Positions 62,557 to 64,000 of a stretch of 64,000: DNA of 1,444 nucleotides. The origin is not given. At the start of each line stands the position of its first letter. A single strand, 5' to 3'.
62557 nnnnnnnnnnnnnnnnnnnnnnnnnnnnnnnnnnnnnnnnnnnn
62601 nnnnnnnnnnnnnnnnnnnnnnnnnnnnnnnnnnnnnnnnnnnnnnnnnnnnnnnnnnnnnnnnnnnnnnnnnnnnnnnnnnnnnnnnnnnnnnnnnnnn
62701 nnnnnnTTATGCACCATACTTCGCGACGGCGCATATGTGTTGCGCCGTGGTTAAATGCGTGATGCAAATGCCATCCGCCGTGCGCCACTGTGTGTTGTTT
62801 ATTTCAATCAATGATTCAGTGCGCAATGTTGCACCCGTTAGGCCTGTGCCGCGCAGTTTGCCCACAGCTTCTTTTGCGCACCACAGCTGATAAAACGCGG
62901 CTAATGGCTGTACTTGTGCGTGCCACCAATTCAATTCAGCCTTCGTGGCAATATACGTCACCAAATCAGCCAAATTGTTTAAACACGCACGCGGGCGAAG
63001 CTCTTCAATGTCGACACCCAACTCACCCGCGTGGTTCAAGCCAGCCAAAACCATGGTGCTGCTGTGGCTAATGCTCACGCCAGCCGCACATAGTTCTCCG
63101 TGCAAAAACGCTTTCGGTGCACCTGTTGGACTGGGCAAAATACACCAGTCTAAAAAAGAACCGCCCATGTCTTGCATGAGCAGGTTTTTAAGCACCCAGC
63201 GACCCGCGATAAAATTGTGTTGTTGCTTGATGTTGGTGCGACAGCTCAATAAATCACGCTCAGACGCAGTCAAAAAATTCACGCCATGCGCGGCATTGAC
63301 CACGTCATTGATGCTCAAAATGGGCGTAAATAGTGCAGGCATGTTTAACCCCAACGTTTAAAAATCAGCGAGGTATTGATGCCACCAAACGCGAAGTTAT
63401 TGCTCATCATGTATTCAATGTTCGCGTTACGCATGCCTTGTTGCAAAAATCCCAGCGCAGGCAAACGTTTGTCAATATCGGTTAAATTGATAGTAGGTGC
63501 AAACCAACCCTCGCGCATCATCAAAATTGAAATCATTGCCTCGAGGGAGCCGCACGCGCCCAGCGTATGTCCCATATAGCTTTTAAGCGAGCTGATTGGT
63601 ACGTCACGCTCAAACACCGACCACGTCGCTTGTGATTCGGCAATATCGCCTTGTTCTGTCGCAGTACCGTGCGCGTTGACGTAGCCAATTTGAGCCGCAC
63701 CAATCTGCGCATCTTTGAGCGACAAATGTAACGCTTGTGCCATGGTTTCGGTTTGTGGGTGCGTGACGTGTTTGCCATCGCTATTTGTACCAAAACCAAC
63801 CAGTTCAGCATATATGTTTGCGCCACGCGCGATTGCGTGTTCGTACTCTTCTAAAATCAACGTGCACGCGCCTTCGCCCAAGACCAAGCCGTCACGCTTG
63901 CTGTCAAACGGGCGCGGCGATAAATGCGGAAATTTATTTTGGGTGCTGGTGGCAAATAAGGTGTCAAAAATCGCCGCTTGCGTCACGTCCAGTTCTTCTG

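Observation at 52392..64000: Aryl-polyene (APE)-type lipid-pigment biosynthesis and export cluster, truncated by the window edge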

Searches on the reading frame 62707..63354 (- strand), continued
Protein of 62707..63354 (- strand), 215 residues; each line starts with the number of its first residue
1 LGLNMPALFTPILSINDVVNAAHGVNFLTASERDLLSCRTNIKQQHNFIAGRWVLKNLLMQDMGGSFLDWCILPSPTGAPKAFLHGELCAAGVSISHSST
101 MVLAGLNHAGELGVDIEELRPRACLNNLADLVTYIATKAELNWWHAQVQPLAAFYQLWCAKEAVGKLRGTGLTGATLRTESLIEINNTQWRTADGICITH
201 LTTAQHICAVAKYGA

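Call 30: search_solved_structures(query=L005:4426-5670:+, max_evalue=0.00001, show_alignments=2)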
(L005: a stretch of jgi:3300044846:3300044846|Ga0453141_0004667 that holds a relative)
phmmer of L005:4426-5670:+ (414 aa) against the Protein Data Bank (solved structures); distinct sequences matched with E-value up to 0.00001: 17.
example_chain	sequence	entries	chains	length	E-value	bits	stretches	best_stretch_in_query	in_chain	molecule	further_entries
3nix_A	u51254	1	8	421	2.3e-105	356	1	4-406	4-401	Flavoprotein/dehydrogenase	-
3e1t_A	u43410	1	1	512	2.5e-39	138.7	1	7-361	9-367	Halogenase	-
7fco_A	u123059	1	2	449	3.4e-38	134.9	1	8-404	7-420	ChlB4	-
8zop_A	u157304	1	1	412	8.7e-34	120.4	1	7-357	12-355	Halogenase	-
3i3l_A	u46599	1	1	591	5.4e-33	117.8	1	4-329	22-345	Alkylhalidase CmlS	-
5buk_A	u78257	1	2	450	1.3e-31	113.2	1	7-400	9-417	FADH2-dependent halogenase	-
5dbj_E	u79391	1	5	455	5.8e-31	111.1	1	7-389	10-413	FADH2-dependent halogenase PltA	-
5bul_A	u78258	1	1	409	1.7e-28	103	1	7-342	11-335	flavin-dependent halogenase triple mutant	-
5bva_A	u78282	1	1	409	4.2e-27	98.4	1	7-341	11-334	flavin-dependent halogenase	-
8gu0_A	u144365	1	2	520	1.3e-23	86.9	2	220-334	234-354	Non-heme halogenase radH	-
7xgb_A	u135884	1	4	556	1.5e-16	63.6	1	106-314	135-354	Tetracycline 7-halogenase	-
7v0b_A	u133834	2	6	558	1.5e-16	63.6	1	106-314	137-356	Tetracycline 7-halogenase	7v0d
6bza_A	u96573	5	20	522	2.3e-12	49.9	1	6-318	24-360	Halogenase PltM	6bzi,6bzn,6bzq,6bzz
6bzt_A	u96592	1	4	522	3.4e-12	49.3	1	6-318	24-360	Halogenase PltM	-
6sw2_A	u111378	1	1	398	5.1e-06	29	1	7-327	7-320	Probable FAD-dependent monooxygenase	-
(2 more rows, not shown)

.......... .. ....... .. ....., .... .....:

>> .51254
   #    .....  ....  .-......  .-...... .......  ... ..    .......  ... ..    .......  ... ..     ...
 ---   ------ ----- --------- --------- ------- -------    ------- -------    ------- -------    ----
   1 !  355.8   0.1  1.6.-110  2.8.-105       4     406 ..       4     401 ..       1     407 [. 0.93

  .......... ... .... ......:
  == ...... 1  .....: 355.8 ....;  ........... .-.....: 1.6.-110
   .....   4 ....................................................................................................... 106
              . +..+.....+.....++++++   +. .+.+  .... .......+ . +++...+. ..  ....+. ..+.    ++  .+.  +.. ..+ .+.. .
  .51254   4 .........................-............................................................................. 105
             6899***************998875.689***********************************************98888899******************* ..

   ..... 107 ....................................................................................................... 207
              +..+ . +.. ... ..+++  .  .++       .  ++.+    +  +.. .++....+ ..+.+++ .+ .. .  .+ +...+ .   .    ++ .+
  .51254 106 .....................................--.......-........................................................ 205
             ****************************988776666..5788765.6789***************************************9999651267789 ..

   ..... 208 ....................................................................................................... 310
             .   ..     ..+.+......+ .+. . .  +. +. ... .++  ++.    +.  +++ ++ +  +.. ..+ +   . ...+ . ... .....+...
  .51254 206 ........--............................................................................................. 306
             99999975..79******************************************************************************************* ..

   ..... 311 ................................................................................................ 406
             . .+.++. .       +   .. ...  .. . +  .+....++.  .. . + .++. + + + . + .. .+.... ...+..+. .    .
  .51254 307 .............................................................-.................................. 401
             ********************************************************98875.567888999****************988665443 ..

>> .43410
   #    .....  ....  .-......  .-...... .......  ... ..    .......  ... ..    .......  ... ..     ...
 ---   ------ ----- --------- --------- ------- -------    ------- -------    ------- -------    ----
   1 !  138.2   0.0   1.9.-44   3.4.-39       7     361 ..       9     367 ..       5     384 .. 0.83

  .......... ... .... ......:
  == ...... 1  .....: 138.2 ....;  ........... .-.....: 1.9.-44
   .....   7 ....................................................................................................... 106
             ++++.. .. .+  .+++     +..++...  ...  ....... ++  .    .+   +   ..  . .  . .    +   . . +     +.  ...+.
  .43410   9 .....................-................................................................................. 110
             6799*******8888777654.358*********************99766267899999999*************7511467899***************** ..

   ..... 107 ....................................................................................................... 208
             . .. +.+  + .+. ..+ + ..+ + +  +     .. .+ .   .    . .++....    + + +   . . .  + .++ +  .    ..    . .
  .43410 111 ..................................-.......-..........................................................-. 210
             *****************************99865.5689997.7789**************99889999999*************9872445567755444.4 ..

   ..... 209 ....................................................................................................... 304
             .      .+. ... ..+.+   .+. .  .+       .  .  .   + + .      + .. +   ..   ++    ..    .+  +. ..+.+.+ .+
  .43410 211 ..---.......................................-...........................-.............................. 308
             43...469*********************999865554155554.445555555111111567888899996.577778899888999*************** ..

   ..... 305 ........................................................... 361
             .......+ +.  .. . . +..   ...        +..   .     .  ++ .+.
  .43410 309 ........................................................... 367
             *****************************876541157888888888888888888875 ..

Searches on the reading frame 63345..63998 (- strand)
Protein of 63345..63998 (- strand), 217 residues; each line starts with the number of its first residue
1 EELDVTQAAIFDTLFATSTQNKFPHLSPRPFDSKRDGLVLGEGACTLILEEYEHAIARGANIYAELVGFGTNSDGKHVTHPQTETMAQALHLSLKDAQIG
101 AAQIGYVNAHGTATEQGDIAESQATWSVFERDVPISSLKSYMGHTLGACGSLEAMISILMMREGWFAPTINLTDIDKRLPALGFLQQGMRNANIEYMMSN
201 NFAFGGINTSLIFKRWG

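Call 6: search_protein_families(library=pfam, proteins=[window:63345-63986:-], max_evalue=0.01)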
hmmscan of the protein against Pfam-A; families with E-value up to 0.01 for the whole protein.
window:63345-63986:- (213 aa): 2 families
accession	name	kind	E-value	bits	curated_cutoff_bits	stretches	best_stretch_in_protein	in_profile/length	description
PF02801.28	Ketoacyl-synt_C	-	7.7e-30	103.8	20.8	1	59-168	1-118/119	Beta-ketoacyl synthase, C-terminal domain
PF00109.32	ketoacyl-synt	-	0.0031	17.6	20.8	1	24-51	225-252/252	Beta-ketoacyl synthase, N-terminal domain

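Call 8: search_protein_families(library=ncbifam, proteins=[window:63345-63998:-], max_evalue=0.001)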
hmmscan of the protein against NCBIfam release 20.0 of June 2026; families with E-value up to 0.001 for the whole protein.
window:63345-63998:- (217 aa): 20 families
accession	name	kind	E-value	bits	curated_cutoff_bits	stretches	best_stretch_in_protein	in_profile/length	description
NF006587.0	PRK09116.1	equivalog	3.8e-109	365.1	470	1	1-216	192-407/408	beta-ketoacyl-ACP synthase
TIGR03150.1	fabF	equivalog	1.1e-69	235.1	493.75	1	9-214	198-407/407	beta-ketoacyl-ACP synthase II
NF005589.0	PRK07314.1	subfamily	1.9e-68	231.1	387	1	9-216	201-412/413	beta-ketoacyl-ACP synthase II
NF004970.0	PRK06333.1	subfamily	2e-61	208.1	525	1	11-216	212-422/424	beta-ketoacyl-ACP synthase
NF006274.0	PRK08439.1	equivalog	7.4e-61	206.1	621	1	11-215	201-405/406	beta-ketoacyl-ACP synthase II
NF005935.0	PRK07967.1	equivalog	2e-56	191.6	630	1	1-216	190-404/406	beta-ketoacyl-ACP synthase I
NF006434.0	PRK08722.1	equivalog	6.9e-56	189.9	759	1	11-215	203-413/414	beta-ketoacyl-ACP synthase II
NF005076.0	PRK06501.1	equivalog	1.9e-52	178.6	629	1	11-214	214-421/425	beta-ketoacyl-ACP synthase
NF006618.0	PRK09185.1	subfamily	9.5e-50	169.8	407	1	28-215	210-392/394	beta-ketoacyl-ACP synthase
NF005490.0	PRK07103.1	equivalog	4.3e-46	157.8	445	1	16-215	215-412/414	polyketide beta-ketoacyl:acyl carrier protein synthase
NF005916.1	PRK07910.1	equivalog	8.2e-46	156.7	560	1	9-215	208-417/418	KasA/KasB family beta-ketoacyl-ACP synthase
NF004618.0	PRK05952.1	equivalog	7e-43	147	455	1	29-215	198-382/384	beta-ketoacyl-ACP synthase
NF058662.1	cispenta_AmcF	equivalog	1.2e-41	143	325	1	28-214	178-368/369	cispentacin biosynthesis acyltransferase subunit AmcF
NF045894.1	PKS_plus_SDR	equivalog_domain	5e-22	77.4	1740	1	29-173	225-377/1515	type I polyketide synthase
TIGR02813.1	omega_3_PfaA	subfamily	4.9e-20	69.9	1010.1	1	29-177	258-414/2582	polyketide-type polyunsaturated fatty acid synthase PfaA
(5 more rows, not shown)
